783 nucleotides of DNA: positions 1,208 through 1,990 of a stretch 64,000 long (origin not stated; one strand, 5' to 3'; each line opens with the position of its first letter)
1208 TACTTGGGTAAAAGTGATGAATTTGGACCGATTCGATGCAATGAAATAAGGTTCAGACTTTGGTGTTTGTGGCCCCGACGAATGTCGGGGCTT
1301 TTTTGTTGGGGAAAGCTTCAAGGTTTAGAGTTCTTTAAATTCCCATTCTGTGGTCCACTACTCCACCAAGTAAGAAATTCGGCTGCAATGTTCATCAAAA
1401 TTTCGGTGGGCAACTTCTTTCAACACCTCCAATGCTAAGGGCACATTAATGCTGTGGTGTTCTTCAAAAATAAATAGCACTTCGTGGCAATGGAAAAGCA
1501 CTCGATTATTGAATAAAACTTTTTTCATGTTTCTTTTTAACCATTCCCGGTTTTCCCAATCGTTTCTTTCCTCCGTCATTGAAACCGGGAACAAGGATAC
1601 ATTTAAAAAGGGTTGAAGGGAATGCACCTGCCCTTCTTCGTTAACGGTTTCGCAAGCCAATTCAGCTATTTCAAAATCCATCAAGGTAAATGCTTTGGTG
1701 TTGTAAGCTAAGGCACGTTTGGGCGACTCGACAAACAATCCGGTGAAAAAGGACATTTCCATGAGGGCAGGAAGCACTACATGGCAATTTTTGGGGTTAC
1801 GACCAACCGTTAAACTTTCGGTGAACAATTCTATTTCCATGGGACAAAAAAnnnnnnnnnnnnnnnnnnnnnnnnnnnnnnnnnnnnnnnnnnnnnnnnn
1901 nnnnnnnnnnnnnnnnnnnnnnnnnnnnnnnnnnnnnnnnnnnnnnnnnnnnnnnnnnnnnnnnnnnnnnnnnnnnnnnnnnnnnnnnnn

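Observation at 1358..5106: Orphan four-gene module (three unrecognisable soluble proteins plus a SAM methyltransferase) between katG and comEC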

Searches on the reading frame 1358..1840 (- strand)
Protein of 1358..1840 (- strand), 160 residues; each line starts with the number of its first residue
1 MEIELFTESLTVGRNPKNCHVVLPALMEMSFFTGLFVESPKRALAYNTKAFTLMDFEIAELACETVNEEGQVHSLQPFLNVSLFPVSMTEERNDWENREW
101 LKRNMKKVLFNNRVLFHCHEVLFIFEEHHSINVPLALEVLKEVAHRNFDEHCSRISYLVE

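Call 3: search_protein_families(library=pfam, proteins=[window:1358-1840:-], max_evalue=1)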
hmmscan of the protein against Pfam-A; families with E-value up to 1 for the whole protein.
window:1358-1840:- (160 aa): 0 families

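Call 4: search_protein_families(library=ncbifam, proteins=[window:1358-1840:-], max_evalue=1)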
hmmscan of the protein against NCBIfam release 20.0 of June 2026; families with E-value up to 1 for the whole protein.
window:1358-1840:- (160 aa): 1 family
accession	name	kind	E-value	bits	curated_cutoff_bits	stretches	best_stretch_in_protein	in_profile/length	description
NF041904.1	exo-PATE_PelW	equivalog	0.057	11.8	1000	1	64-136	422-490/543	pectate disaccharide-lyase PelW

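Call 5: search_protein_families(library=padloc, proteins=[window:1358-1840:-], max_evalue=1)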
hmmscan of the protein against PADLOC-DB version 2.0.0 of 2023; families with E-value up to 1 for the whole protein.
window:1358-1840:- (160 aa): 0 families

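Call 22: search_solved_structures(query=window:1358-1840:-, max_evalue=10)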
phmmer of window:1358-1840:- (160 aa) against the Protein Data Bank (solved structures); distinct sequences matched with E-value up to 10: 6.
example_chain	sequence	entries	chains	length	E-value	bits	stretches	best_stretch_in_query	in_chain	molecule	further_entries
9kpt_B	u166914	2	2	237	0.35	14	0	56-101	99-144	Succinate dehydrogenase [ubiquinone] iron-sulfur subunit, mitochondrial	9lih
9kq3_B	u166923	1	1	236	0.37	13.9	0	56-101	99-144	Succinate dehydrogenase [ubiquinone] iron-sulfur subunit, mitochondrial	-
9kps_B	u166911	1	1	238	0.38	13.9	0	56-101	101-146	Succinate dehydrogenase [ubiquinone] iron-sulfur subunit, mitochondrial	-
9lig_B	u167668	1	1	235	0.39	13.9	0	56-101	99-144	Succinate dehydrogenase [ubiquinone] iron-sulfur subunit, mitochondrial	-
9qdl_B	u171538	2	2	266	0.5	13.5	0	56-101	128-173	Succinate dehydrogenase [ubiquinone] iron-sulfur subunit, mitochondrial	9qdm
7zev_A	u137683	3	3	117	0.62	13.2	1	48-112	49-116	Peptidyl-prolyl cis-trans isomerase E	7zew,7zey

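Call 28: find_homologous_proteins(query=window:1358-1840:-, max_evalue=0.1)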
Query window:1358-1840:- (160 aa): 1 proteins with E <= 0.1 among 28 candidates.
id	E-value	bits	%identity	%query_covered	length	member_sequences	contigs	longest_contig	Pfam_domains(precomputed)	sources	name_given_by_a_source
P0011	1.7e-100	351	98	100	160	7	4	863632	-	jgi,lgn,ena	jgi:hypothetical protein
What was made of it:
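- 1358..1840 (-): D160: an acidic, soluble orphan protein, the last gene of the 243-426-160 operon. Only one 98%-identical cluster in 5.8 billion proteins (call 28).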

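Call 32: search_protein_families(library=phrogs, proteins=[window:1358-1840:-], max_evalue=1)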
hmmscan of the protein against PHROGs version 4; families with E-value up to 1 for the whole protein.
window:1358-1840:- (160 aa): 2 families
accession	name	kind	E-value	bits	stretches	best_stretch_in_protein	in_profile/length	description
phrog_21452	-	unknown function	0.043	15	1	81-107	22-48/64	-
phrog_38757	-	unknown function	0.27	11.9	1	88-150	43-105/170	-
